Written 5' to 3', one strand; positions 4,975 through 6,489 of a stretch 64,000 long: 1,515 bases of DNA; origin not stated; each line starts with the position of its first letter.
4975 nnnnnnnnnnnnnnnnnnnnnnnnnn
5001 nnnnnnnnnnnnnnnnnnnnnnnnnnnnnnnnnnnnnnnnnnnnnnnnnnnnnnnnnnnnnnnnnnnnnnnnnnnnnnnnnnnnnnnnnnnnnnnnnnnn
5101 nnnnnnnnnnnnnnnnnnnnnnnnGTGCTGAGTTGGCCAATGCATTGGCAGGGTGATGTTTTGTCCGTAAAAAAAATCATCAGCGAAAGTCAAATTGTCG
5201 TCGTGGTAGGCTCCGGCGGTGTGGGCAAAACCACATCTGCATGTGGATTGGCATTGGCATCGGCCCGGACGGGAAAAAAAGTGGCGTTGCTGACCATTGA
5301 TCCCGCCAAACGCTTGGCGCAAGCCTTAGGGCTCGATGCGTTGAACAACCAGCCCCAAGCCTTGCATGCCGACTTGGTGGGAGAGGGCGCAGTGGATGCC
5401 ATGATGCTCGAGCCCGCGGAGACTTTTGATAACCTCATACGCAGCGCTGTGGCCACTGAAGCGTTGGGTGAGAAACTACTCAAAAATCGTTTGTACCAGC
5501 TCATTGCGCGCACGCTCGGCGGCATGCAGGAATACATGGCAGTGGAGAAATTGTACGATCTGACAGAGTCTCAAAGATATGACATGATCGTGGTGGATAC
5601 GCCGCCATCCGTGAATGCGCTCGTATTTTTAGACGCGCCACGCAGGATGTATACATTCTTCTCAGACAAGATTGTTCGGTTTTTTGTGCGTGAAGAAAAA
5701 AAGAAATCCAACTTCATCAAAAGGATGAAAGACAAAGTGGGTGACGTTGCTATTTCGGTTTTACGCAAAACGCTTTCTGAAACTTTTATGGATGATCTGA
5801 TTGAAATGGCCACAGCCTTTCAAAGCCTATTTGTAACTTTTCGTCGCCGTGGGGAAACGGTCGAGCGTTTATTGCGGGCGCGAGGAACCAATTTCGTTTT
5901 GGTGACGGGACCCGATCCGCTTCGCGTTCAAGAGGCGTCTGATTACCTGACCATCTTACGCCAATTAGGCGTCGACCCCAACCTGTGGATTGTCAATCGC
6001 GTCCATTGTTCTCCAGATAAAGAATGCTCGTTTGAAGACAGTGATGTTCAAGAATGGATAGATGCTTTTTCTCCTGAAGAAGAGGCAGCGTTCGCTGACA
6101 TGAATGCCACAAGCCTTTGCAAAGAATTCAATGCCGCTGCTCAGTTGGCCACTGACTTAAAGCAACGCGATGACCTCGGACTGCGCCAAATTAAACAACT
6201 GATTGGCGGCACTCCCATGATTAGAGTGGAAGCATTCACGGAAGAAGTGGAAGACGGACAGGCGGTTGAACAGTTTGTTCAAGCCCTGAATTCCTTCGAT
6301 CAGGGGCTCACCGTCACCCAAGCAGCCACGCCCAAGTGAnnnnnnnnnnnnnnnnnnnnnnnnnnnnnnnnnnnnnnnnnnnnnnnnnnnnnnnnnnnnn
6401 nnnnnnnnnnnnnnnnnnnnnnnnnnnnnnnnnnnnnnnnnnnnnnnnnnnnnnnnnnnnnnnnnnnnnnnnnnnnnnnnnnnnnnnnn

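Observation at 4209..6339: Split ArsA: two tandem, overlapping half-ArsA/Get3-like ATPase genes immediately after an acyl-CoA ligase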

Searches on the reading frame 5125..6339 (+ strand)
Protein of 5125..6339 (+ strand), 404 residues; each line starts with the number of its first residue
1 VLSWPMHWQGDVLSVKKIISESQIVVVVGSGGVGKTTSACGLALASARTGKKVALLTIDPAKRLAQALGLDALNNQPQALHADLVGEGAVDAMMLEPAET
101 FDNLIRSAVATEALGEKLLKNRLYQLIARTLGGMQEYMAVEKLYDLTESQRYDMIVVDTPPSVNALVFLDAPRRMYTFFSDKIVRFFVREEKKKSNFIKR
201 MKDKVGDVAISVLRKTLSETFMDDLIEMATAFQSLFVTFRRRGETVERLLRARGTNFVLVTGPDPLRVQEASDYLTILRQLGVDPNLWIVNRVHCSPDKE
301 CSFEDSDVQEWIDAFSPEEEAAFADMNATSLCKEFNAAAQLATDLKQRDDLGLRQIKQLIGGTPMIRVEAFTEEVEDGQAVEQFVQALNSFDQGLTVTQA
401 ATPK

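Call 6: search_protein_families(library=pfam, proteins=[window:5125-6336:+])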
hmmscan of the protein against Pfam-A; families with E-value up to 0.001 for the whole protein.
window:5125-6336:+ (404 aa): 12 families
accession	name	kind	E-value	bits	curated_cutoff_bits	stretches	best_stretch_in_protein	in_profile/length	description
PF02374.21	ArsA_ATPase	-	4.1e-28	98.9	24.3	1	23-304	2-257/305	Anion-transporting ATPase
PF13614.12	AAA_31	-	3e-13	50.5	27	1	24-167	4-133/177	AAA domain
PF01656.29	CbiA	-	6.6e-10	39.5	25.4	1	24-224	1-54/125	CobQ/CobB/MinD/ParA nucleotide binding domain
PF10609.15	ParA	-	1.6e-07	31.5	27.1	1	22-162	4-122/246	NUBPL iron-transfer P-loop NTPase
PF13481.12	AAA_25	-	9.5e-06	25.8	27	1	15-55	26-65/195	AAA domain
PF00448.28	SRP54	-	1.4e-05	25.3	22.7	1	23-61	2-40/196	SRP54-type protein, GTPase domain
PF20720.3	nSTAND3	-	4.9e-05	23.5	27.2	1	15-68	10-61/155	Novel STAND NTPase 3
PF01695.23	IstB_IS21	-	0.00021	21.3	24.1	1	18-59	88-129/238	IstB-like ATP binding protein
PF13604.12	AAA_30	-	0.00035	20.8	27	1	15-72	10-70/191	AAA domain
PF09140.17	MipZ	-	0.00045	20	20.7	0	24-63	3-42/262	ATPase MipZ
PF03308.22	MeaB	-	0.00085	18.8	23.1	0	21-62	32-73/273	Methylmalonyl Co-A mutase-associated GTPase MeaB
PF00142.24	Fer4_NifH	-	0.00089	19.3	25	0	24-62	2-40/271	4Fe-4S iron sulfur cluster binding proteins, NifH/frxC family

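Call 7: search_protein_families(library=ncbifam, proteins=[window:5125-6336:+])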
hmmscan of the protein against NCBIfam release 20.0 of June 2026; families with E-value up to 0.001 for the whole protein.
window:5125-6336:+ (404 aa): 23 families
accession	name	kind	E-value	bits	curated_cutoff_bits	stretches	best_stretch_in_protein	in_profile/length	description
NF053621.1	ATPseBagBMYCTU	equivalog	4.3e-76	256.4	521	1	16-388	4-368/371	ATPase BagB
TIGR00345.1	GET3_arsA_TRC40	subfamily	5.2e-25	88.6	135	1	27-304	2-251/299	TRC40/GET3/ArsA family transport-energizing ATPase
NF053622.1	ATPseBagAMYCTU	equivalog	5.8e-16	58.8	400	1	21-175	6-165/325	ATPase BagA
TIGR04291.1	arsen_driv_ArsA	equivalog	1e-15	57.5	650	1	24-178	5-157/565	arsenical pump-driving ATPase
NF050088.1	Get3_fold_NosAFP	equivalog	9.3e-14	51.1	325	1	22-223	2-191/364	Get3/ArsA fold putative tail anchor-mediating ATPase NosAFP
NF041417.1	ArsA_halo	exception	1.5e-11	43.7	800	1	20-180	331-490/617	arsenical pump-driving ATPase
NF041546.1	ParA_partition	equivalog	8.7e-09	35.2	180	1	24-66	2-44/203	ParA family partition ATPase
TIGR01969.1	minD_arch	subfamily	9.6e-08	31.5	201.75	1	24-126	3-101/251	cell division ATPase MinD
TIGR03499.1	FlhF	equivalog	5.3e-07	29.9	174.15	1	16-60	192-238/286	flagellar biosynthesis GTPase FlhF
TIGR01968.1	minD_bact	equivalog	1.6e-06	27.7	212.9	1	23-60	3-40/261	septum site-determining protein MinD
NF041136.1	MrpORP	equivalog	2.6e-06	27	450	1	22-59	6-43/365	iron-sulfur cluster carrier protein MrpORP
TIGR01007.1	eps_fam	subfamily_domain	1.1e-05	25.1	108.05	0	147-214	121-184/204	polysaccharide biosynthesis tyrosine autokinase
NF009701.0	PRK13230.1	subfamily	4.5e-05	22.6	350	1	25-68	4-47/291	nitrogenase reductase-like protein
TIGR01281.1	DPOR_bchL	equivalog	7.8e-05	22.2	345.15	1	24-62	2-40/268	ferredoxin:protochlorophyllide reductase (ATP-dependent) iron-sulfur ATP-binding protein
NF008079.0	PRK10818.1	equivalog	0.00016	21.1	508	1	24-60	5-41/270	septum site-determining protein MinD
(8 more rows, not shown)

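Call 9: search_solved_structures(query=window:5125-6336:+, max_evalue=0.01)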
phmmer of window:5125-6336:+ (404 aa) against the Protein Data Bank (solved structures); distinct sequences matched with E-value up to 0.01: 38.
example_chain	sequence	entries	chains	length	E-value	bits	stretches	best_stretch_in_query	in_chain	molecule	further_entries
6bs3_B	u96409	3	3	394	5e-54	187.2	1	21-368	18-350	Anion transporter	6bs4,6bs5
1f48_A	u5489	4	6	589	6.1e-16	61.9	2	27-179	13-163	ARSENITE-TRANSLOCATING ATPASE | ARSENICAL PUMP-DRIVING ATPASE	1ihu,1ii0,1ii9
9nbl_A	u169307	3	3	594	6.7e-15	58.5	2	25-76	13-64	Arsenite transporter ATPase-like protein,arsA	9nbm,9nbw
9nbo_A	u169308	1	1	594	1.6e-13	53.9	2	25-76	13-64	Arsenite transporter ATPase-like protein,arsA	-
3ibg_A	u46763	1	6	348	1.7e-13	53.8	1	18-173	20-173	ATPase, subunit of the Get complex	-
5zme_A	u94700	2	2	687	1.9e-12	50.4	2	23-186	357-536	ATPase ARSA1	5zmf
3zq6_A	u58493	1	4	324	3.3e-12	49.6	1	23-303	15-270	PUTATIVE ARSENICAL PUMP-DRIVING ATPASE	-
8hac_A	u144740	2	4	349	1.1e-11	47.8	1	14-177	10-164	ATPase ASNA1 homolog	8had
3iqw_A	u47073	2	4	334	1.9e-11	47.1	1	25-175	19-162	Tail-anchored protein targeting factor Get3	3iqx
8odu_A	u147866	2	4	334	1.9e-11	47.1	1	25-175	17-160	ATPase GET3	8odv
2woo_A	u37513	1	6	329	1.1e-10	44.6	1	25-173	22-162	ATPASE GET3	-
3ug6_A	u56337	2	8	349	7.5e-10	41.8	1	23-303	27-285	arsenical pump-driving ATPase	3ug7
6bs3_A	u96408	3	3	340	1.7e-07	34.1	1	22-174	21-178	Putative ATPase Rv3679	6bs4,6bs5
6so5_A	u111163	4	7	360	6.1e-07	32.3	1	25-175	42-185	ATPase ASNA1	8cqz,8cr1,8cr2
3vlc_A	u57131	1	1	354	9.3e-07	31.7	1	25-175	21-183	ATPase GET3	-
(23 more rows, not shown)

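Call 12: find_related_loci(query=window:5125-6336:+, collection=genome_contigs, flank=6000)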
Query window:5125-6336:+ (404 aa) in genome_contigs; peptide patterns used: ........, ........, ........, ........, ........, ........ (x = any residue, [..] = any of these).
144 stretches matched a pattern; 77 encode a relative of the query (tblastn E <= 1e-3); 77 distinct loci.
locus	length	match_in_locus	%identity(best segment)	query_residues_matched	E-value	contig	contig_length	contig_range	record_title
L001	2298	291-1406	34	15-388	2e-59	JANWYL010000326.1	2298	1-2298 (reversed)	MAG: Sandaracinaceae bacterium isolate SKYG7 NODE_326_length_2298_cov_2.331833, whole genome shotgun sequence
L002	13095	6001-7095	34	11-377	2e-55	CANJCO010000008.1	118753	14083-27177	MAG: Myxococcales bacterium isolate RH-23may17-1049 genome assembly, contig: RH-23may17-C1019, whole genome shotgun sequ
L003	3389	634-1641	34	13-377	5e-55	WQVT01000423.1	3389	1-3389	MAG: Acidimicrobiaceae bacterium isolate Emb289P1bin40 Ga0123355_10160438, whole genome shotgun sequence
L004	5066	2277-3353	35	17-377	1e-54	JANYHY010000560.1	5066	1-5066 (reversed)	MAG: Myxococcales bacterium isolate GL140_2_metabinner_129_sub GL140_2_k141_2414633, whole genome shotgun sequence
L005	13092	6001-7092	35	14-377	2e-53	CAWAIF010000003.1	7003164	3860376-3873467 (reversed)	MAG: uncultured delta proteobacterium isolate MFD02416.bin.1.98 genome assembly, contig: contig_8404, whole genome shotg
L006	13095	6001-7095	34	14-377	1e-52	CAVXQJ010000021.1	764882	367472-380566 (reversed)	MAG: uncultured delta proteobacterium isolate MFD01872.bin.2.281 genome assembly, contig: contig_88787, whole genome sho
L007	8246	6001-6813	37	19-294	3e-52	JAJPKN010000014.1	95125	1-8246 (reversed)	MAG: Actinomycetota bacterium isolate Centralia_MAG_82 k107_27078945, whole genome shotgun sequence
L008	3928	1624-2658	35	14-377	4e-52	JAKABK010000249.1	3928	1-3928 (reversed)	MAG: Actinomycetes bacterium isolate WH2.bin155 NODE_44582_length_3928_cov_1.100763, whole genome shotgun sequence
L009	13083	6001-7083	33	17-377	9e-52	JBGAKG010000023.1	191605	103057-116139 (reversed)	MAG: Polyangiaceae bacterium isolate MAG_AAO_H125.35 AAOH125-35_opera_contig_345, whole genome shotgun sequence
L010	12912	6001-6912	37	12-315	3e-51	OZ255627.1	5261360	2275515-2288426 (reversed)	MAG: Acidimicrobiales bacterium isolate 1c330307-5c64-4483-89eb-5f845866fe0d genome assembly, chromosome: 1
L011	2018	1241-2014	41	10-261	2e-52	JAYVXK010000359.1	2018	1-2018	MAG: Myxococcales bacterium isolate GL85_DN_concoct_3 GL85_DN_concoct_3_358, whole genome shotgun sequence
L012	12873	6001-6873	37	9-302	8e-51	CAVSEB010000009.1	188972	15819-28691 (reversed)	MAG: uncultured Acidimicrobiaceae bacterium isolate MFD02671.bin.3.6 genome assembly, contig: contig_26606, whole genome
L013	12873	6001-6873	34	13-297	2e-50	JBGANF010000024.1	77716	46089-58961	MAG: Polyangiaceae bacterium isolate MAG_AAO_H10.108 AAOH10-108_opera_contig_1512, whole genome shotgun sequence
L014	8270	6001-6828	38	14-293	6e-49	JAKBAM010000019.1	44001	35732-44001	MAG: Actinomycetes bacterium isolate ZJ2.bin36 NODE_742_length_44001_cov_9.603136, whole genome shotgun sequence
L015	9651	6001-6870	36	14-297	7e-49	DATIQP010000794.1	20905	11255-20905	MAG TPA_asm: Polyangiaceae bacterium isolate SMAG_U15880 k141_312002, whole genome shotgun sequence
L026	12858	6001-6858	40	9-293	3e-51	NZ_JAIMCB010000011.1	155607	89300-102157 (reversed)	Acidiferrimicrobium sp. IK 4_Afferri_2_11, whole genome shotgun sequence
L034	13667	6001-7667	34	12-293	6e-42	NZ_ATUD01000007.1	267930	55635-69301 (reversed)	Patulibacter americanus DSM 16676 F593DRAFT_scaffold00007.7_C, whole genome shotgun sequence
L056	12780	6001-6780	34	35-296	1e-38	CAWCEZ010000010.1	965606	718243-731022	MAG: uncultured Acidimicrobiaceae bacterium isolate MFD09495.bin.2.2 genome assembly, contig: contig_880, whole genome s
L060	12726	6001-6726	35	50-294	3e-38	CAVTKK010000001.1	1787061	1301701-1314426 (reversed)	MAG: uncultured Acidimicrobiaceae bacterium isolate MFD05512.bin.2.189 genome assembly, contig: contig_17053, whole geno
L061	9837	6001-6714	35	55-297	2e-37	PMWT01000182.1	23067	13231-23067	MAG: Acidimicrobiaceae bacterium isolate bog_536 73.20110700_S3M.29_contig_3027, whole genome shotgun sequence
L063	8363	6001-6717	35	55-294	5e-37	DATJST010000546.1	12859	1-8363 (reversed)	MAG TPA_asm: Acidimicrobiales bacterium isolate SMAG_U15000 k141_2957093, whole genome shotgun sequence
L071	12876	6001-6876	35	12-297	5e-50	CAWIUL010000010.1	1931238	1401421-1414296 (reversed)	MAG: uncultured delta proteobacterium isolate MFD01872.bin.1.328 genome assembly, contig: contig_28112, whole genome sho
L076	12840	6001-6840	35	22-305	2e-42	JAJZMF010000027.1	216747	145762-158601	MAG: Actinomycetes bacterium isolate MAS3.bin16 NODE_33_length_216747_cov_5.885112, whole genome shotgun sequence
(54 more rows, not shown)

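Call 16: find_encoding_contigs(protein=window:5125-6339:+, flank=8000, max_places=6)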
Protein window:5125-6339:+ (404 aa): no gene with exactly this product is on record in the collection.

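Call 17: find_homologous_proteins(query=window:5125-6336:+)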
Query window:5125-6336:+ (404 aa): 7858 proteins with E <= 0.001 among 8000 candidates; the best 120 are listed.
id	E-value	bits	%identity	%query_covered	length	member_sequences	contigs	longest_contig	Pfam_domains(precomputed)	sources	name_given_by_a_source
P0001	7.1e-258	873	100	99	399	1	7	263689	PF10609.16,PF01656.30,PF13614.13,PF02374.22,PF00448.29,PF13481.13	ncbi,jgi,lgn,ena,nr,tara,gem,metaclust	ncbi:MAG: hypothetical protein CMH56_15370 [Myxococcales bacterium]|nr:hypothetical protein [Myxococ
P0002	4.9e-188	643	78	92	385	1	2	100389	PF10609.16,PF01656.30,PF13614.13,PF02374.22,PF00448.29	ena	-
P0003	1.1e-162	560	67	94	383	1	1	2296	PF10609.16,PF01656.30,PF13614.13,PF02374.22,PF00448.29,PF13481.13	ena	-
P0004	1.4e-161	556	68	94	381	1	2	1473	PF10609.16,PF01656.30,PF13614.13,PF02374.22,PF00448.29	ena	-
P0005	2.8e-158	545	66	94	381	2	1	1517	PF10609.16,PF01656.30,PF13614.13,PF02374.22,PF00448.29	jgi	jgi:anion-transporting ArsA/GET3 family ATPase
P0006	2.6e-157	542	66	93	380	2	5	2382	PF10609.16,PF01656.30,PF13614.13,PF02374.22,PF00448.29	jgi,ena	-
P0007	1.0e-129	451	86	59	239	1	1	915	-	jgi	-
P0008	4.2e-108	380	49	95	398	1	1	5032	PF10609.16,PF01656.30,PF13614.13,PF02374.22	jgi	jgi:anion-transporting ArsA/GET3 family ATPase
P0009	2.0e-101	358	47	93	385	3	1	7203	PF10609.16,PF01656.30,PF13614.13,PF02374.22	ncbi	-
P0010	1.5e-100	355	46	94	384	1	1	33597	PF10609.16,PF01656.30,PF13614.13,PF02374.22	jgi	jgi:anion-transporting ArsA/GET3 family ATPase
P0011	2.2e-100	355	47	93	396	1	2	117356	PF10609.16,PF01656.30,PF13614.13,PF02374.22,PF00448.29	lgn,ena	-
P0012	2.5e-100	354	46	93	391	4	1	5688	PF10609.16,PF01656.30,PF13614.13,PF02374.22,PF03308.23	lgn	-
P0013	7.1e-100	353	47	93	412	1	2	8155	PF10609.16,PF01656.30,PF13614.13,PF02374.22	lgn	-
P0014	1.1e-99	352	46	94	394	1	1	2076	PF10609.16,PF01656.30,PF13614.13,PF02374.22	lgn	-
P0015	3.1e-99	351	47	91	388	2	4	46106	PF10609.16,PF01656.30,PF13614.13,PF02374.22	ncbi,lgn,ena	-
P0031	1.8e-97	345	45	96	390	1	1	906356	PF01656.30,PF13614.13,PF02374.22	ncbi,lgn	-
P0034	1.6e-96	342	48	93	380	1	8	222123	PF10609.16,PF01656.30,PF13614.13,PF02374.22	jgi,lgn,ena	-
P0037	3.1e-96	341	46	93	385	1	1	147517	PF01656.30,PF13614.13,PF02374.22,PF03308.23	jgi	jgi:anion-transporting ArsA/GET3 family ATPase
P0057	2.9e-94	335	44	93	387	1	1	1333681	PF10609.16,PF01656.30,PF13614.13,PF02374.22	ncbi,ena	-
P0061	4.2e-94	334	45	92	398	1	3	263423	PF10609.16,PF01656.30,PF13614.13,PF02374.22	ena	-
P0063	4.9e-94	334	46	94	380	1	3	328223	PF10609.16,PF01656.30,PF13614.13,PF02374.22,PF00448.29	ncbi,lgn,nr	ncbi:MAG: AAA family ATPase [Deltaproteobacteria bacterium]|nr:AAA family ATPase [Deltaproteobacteri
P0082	3.0e-92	328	44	93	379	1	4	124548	PF10609.16,PF01656.30,PF13614.13,PF02374.22,PF03308.23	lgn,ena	-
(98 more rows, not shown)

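Call 18: find_encoding_contigs(protein=P0001, flank=8000, max_places=3)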
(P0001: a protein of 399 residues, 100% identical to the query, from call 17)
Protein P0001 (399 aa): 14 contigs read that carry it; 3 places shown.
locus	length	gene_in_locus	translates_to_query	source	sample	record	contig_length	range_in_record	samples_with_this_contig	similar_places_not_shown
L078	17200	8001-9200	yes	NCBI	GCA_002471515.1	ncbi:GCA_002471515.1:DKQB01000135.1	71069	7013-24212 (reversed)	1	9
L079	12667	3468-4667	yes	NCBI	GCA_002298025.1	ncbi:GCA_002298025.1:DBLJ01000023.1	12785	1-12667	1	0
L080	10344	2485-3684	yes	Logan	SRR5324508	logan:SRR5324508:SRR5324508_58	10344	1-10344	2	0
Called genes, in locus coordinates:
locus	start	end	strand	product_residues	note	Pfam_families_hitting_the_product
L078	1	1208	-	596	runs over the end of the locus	PF16697:Yop-YscD_cpl (weak), PF13185:GAF_2, PF01590:GAF, PF13492:GAF_3, PF00158:Sigma54_activat, PF14532:Sigma54_activ_2, PF07728:AAA_5 (weak), PF25601:AAA_lid_14, +1 more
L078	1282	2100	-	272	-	-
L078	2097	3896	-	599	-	PF00069:Pkinase, PF07714:PK_Tyr_Ser-Thr, PF03109:ABC1 (weak)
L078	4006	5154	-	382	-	PF00365:PFK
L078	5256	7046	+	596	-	PF00501:AMP-binding, PF23562:AMP-binding_C_3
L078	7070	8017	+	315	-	PF13481:AAA_25 (faint), PF01656:CbiA, PF02374:ArsA_ATPase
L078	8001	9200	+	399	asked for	PF13481:AAA_25 (faint), PF00448:SRP54 (faint), PF01656:CbiA, PF02374:ArsA_ATPase, PF10609:ParA (weak), PF13614:AAA_31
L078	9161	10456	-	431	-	PF03372:Exo_endo_phos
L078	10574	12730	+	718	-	PF01642:MM_CoA_mutase, PF02310:B12-binding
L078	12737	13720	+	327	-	PF03308:MeaB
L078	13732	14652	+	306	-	PF05721:PhyH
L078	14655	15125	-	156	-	-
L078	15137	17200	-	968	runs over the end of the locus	PF00176:SNF2-rel_dom, PF00270:DEAD, PF04851:ResIII, PF00271:Helicase_C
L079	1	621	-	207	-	?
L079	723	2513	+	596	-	PF00501:AMP-binding, PF23562:AMP-binding_C_3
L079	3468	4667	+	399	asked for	PF13481:AAA_25 (faint), PF00448:SRP54 (faint), PF01656:CbiA, PF02374:ArsA_ATPase, PF10609:ParA (weak), PF13614:AAA_31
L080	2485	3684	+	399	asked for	PF13481:AAA_25 (faint), PF00448:SRP54 (faint), PF01656:CbiA, PF02374:ArsA_ATPase, PF10609:ParA (weak), PF13614:AAA_31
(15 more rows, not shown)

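Call 19: find_encoding_contigs(protein=P0002, flank=8000, max_places=2)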
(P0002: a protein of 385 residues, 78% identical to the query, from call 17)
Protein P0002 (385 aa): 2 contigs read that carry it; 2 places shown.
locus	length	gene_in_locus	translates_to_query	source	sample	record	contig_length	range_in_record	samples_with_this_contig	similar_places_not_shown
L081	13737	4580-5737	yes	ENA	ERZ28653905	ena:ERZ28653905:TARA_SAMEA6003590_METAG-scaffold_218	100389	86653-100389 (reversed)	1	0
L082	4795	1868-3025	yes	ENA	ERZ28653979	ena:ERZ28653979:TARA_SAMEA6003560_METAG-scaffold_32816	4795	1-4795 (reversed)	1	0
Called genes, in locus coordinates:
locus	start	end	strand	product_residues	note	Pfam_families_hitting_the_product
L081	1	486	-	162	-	?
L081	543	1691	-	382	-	PF00365:PFK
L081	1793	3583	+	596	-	PF00501:AMP-binding, PF23562:AMP-binding_C_3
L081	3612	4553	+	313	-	PF01656:CbiA (weak), PF02374:ArsA_ATPase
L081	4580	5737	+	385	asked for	PF00448:SRP54 (faint), PF01656:CbiA, PF02374:ArsA_ATPase, PF10609:ParA (weak), PF13614:AAA_31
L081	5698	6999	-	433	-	PF03372:Exo_endo_phos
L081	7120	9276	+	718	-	PF01642:MM_CoA_mutase, PF02310:B12-binding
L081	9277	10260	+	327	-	PF03308:MeaB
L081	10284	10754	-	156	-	-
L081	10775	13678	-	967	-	PF00176:SNF2-rel_dom, PF00270:DEAD, PF04851:ResIII, PF00271:Helicase_C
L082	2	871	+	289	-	?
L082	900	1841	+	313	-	PF01656:CbiA (weak), PF02374:ArsA_ATPase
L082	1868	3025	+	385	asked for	PF00448:SRP54 (faint), PF01656:CbiA, PF02374:ArsA_ATPase, PF10609:ParA (weak), PF13614:AAA_31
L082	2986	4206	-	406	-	PF03372:Exo_endo_phos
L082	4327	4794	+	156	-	?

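Call 20: find_encoding_contigs(protein=P0011, flank=8000, max_places=2)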
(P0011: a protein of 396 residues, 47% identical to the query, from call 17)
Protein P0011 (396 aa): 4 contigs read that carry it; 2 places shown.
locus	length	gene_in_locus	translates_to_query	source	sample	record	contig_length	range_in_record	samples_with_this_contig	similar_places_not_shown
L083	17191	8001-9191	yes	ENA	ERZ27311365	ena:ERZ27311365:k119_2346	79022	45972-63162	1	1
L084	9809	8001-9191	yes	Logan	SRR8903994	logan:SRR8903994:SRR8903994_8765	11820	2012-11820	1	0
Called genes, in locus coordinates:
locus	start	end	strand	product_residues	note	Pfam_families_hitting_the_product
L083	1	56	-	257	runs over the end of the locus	-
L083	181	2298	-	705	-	PF00069:Pkinase, PF03109:ABC1 (faint), PF07714:PK_Tyr_Ser-Thr, PF08308:PEGA (faint)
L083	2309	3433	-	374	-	PF00365:PFK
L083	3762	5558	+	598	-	PF00501:AMP-binding, PF23562:AMP-binding_C_3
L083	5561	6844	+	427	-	PF25302:NADase_transloc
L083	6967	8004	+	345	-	PF01656:CbiA (weak), PF02374:ArsA_ATPase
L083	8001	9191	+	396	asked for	PF00448:SRP54 (weak), PF02374:ArsA_ATPase, PF10609:ParA (faint), PF13614:AAA_31, PF01656:CbiA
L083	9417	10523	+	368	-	PF04055:Radical_SAM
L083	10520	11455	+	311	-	-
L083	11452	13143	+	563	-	PF13231:PMT_2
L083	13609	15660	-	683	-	-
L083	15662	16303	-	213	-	-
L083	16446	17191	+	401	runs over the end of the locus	PF00072:Response_reg (weak), PF24161:CCDC39 (faint), PF27605:ODF2_C (weak)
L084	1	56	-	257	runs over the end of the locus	-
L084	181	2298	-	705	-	PF00069:Pkinase, PF03109:ABC1 (faint), PF07714:PK_Tyr_Ser-Thr, PF08308:PEGA (faint)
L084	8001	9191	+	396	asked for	PF00448:SRP54 (weak), PF02374:ArsA_ATPase, PF10609:ParA (faint), PF13614:AAA_31, PF01656:CbiA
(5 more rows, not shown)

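Call 21: find_encoding_contigs(protein=P0031, flank=8000, max_places=1)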
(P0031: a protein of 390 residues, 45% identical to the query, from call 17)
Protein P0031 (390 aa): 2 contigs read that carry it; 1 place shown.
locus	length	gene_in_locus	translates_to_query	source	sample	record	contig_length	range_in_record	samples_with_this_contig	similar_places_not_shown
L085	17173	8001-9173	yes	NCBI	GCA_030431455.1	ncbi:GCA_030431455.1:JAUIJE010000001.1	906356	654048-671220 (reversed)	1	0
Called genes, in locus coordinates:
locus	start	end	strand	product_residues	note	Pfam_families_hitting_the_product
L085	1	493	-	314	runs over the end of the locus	PF07719:TPR_2 (faint)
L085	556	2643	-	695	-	PF00069:Pkinase, PF07714:PK_Tyr_Ser-Thr, PF03109:ABC1 (weak)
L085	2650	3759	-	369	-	PF00365:PFK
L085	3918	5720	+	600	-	PF00501:AMP-binding, PF23562:AMP-binding_C_3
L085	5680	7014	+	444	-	PF13517:FG-GAP_3 (faint), PF00754:F5_F8_type_C (faint), PF25302:NADase_transloc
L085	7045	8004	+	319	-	PF01656:CbiA (weak), PF02374:ArsA_ATPase, PF10609:ParA (faint)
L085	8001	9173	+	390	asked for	PF01656:CbiA, PF02374:ArsA_ATPase, PF13614:AAA_31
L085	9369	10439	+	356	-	PF04055:Radical_SAM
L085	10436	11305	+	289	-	-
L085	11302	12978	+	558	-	PF13231:PMT_2, PF02366:PMT (weak)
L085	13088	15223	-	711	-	-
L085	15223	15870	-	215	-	-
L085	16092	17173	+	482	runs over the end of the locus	PF00072:Response_reg (faint)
